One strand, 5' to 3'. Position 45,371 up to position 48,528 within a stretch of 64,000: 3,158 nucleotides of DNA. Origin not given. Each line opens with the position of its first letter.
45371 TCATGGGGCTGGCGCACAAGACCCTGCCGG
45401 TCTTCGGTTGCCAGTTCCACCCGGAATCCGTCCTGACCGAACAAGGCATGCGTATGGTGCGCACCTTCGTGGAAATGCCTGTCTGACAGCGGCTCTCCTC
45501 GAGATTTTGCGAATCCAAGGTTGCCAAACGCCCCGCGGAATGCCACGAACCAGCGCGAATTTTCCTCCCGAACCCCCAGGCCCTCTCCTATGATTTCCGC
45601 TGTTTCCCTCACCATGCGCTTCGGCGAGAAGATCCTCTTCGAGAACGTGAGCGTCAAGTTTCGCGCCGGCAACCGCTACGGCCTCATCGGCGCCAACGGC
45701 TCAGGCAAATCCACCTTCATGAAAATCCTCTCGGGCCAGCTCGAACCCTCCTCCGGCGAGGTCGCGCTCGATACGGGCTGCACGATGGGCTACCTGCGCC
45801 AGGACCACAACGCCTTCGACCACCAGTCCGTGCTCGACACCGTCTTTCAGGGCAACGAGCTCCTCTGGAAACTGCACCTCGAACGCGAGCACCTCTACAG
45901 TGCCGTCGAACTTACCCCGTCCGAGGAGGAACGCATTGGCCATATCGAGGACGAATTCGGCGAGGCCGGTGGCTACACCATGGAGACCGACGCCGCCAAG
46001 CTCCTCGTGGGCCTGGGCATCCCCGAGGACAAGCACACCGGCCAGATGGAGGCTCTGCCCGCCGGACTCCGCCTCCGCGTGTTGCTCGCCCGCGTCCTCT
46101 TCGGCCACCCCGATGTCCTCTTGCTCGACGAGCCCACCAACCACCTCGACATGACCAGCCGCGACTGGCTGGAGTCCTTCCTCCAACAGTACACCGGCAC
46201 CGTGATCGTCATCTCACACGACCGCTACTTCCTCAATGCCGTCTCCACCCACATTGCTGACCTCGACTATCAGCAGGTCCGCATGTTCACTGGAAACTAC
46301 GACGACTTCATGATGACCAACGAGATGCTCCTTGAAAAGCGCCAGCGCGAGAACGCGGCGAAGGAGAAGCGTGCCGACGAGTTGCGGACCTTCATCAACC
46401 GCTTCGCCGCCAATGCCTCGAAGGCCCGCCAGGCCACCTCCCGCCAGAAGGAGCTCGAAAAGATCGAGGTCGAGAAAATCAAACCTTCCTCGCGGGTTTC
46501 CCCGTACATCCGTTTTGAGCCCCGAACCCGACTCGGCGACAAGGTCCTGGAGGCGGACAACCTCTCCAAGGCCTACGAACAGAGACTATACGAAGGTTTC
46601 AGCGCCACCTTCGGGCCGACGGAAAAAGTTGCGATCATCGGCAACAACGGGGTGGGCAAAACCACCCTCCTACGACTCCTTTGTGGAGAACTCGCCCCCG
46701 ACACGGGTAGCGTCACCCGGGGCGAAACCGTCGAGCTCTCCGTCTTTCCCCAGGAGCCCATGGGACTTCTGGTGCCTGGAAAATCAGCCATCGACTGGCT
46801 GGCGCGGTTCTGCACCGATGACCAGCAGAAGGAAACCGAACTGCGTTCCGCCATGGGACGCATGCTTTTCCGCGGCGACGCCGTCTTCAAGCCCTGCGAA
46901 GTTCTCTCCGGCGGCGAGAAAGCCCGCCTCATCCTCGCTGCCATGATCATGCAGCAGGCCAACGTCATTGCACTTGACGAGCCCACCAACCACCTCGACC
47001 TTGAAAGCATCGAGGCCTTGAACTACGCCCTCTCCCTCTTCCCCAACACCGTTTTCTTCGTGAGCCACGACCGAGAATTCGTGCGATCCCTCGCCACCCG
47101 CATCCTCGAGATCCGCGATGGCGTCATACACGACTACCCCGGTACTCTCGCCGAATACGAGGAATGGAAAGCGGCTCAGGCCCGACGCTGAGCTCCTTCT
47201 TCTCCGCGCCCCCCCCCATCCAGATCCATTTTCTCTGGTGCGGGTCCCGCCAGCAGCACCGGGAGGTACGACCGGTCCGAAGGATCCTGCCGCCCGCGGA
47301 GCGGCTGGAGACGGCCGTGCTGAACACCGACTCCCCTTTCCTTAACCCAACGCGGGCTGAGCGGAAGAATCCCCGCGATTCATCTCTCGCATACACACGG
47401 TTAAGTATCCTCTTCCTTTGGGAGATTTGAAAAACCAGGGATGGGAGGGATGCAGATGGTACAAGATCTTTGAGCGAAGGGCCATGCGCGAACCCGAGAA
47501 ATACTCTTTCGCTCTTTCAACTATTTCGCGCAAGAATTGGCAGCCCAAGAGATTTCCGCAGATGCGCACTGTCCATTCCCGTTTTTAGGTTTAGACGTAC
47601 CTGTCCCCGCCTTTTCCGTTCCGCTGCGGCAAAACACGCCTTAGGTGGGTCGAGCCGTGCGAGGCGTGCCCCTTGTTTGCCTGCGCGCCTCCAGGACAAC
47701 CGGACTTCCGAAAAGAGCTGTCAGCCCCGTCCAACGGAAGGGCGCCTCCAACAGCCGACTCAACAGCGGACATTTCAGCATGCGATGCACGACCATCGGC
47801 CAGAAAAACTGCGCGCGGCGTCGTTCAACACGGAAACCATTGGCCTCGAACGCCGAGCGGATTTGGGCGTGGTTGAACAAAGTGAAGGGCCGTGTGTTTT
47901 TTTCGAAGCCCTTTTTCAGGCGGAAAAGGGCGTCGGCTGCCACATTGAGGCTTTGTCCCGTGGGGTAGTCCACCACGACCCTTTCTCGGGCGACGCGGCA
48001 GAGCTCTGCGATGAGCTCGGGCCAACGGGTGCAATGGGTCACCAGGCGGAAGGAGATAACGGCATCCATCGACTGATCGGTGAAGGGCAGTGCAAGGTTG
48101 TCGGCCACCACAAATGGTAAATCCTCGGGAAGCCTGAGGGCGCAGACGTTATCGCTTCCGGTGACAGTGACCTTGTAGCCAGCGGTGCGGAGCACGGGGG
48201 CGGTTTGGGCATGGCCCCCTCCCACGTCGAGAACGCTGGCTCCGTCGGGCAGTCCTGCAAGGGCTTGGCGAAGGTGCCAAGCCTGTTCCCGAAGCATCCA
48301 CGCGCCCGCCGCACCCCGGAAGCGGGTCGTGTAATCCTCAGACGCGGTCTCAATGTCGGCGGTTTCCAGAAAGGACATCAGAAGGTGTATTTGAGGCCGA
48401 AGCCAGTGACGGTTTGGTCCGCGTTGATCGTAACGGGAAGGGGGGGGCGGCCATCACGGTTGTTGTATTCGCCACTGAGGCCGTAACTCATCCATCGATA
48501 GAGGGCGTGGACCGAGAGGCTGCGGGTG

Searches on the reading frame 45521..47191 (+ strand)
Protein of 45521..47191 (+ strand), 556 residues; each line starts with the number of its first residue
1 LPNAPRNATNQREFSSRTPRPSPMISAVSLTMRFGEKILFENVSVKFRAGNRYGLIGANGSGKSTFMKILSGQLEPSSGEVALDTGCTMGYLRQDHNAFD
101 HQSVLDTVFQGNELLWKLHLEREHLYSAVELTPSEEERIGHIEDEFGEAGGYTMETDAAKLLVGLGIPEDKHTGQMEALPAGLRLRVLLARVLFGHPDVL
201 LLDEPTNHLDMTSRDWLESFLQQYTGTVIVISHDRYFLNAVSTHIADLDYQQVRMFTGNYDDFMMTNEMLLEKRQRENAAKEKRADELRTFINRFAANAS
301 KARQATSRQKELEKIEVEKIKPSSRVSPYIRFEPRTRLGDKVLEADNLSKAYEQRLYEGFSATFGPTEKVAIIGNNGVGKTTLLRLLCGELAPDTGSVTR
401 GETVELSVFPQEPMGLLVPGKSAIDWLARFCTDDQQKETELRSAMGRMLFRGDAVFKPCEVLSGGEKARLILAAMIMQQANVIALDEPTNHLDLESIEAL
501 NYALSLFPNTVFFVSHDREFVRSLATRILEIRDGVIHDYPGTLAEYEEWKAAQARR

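Call 80: search_protein_families(library=pfam, proteins=[window:45521-47191:+], max_evalue=0.001)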
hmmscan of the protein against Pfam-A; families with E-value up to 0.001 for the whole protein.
window:45521-47191:+ (556 aa): 14 families
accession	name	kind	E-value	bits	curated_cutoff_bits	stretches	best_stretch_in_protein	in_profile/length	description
PF00005.33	ABC_tran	-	1.2e-47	162.4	25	2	41-207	2-137/137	ABC transporter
PF12848.13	ABC_tran_Xtn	-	1.8e-23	82.8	25.9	1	247-332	2-85/85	ABC transporter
PF13304.12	AAA_21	-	1.8e-18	68.1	27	1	54-118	3-74/304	AAA domain, putative AbiEii toxin, Type IV TA system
PF02463.25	SMC_N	-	2.9e-10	40.4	40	0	461-523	136-204/220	RecF/RecN/SMC N terminal domain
PF13555.12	AAA_29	-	3.2e-08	33.6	27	0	40-67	12-39/61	P-loop containing region of AAA domain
PF01926.29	MMR_HSR1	-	2.1e-06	28.3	21.9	0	369-403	1-33/113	50S ribosome-binding GTPase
PF13191.12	AAA_16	-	4.1e-06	27.8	32.6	0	366-409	22-64/167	AAA ATPase domain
PF03193.22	RsgA_GTPase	-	7.7e-06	26.3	30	0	368-399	107-138/174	RsgA GTPase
PF13175.12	AAA_15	-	7.8e-06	26.2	32.1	0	54-71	27-44/374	AAA ATPase domain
PF13401.12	AAA_22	-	5.4e-05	23.9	27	0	371-405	9-33/130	AAA domain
PF05729.18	NACHT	-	6.8e-05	23.2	26.7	0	370-394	3-27/167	NACHT domain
PF01935.23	DUF87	-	0.00016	22.3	23.2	0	368-392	24-48/220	Helicase HerA, central domain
PF13479.12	AAA_24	-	0.00024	21.4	27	0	369-387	4-22/195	AAA domain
PF00910.28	RNA_helicase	-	0.00042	21.2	21.5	0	55-79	3-27/105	RNA helicase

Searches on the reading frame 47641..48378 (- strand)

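Call 80: search_protein_families(library=pfam, proteins=[window:47641-48378:-], max_evalue=0.001)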
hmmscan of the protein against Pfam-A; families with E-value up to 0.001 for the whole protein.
window:47641-48378:- (245 aa): 3 families
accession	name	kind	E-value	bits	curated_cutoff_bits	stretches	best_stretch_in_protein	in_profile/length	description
PF13489.12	Methyltransf_23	-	8.7e-11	42.3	27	1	35-185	11-162/164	Methyltransferase domain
PF08241.18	Methyltransf_11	-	1.2e-09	39.1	21.2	1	50-132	1-89/95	Methyltransferase domain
PF13649.12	Methyltransf_25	-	2.1e-07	32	27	1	49-131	1-94/97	Methyltransferase domain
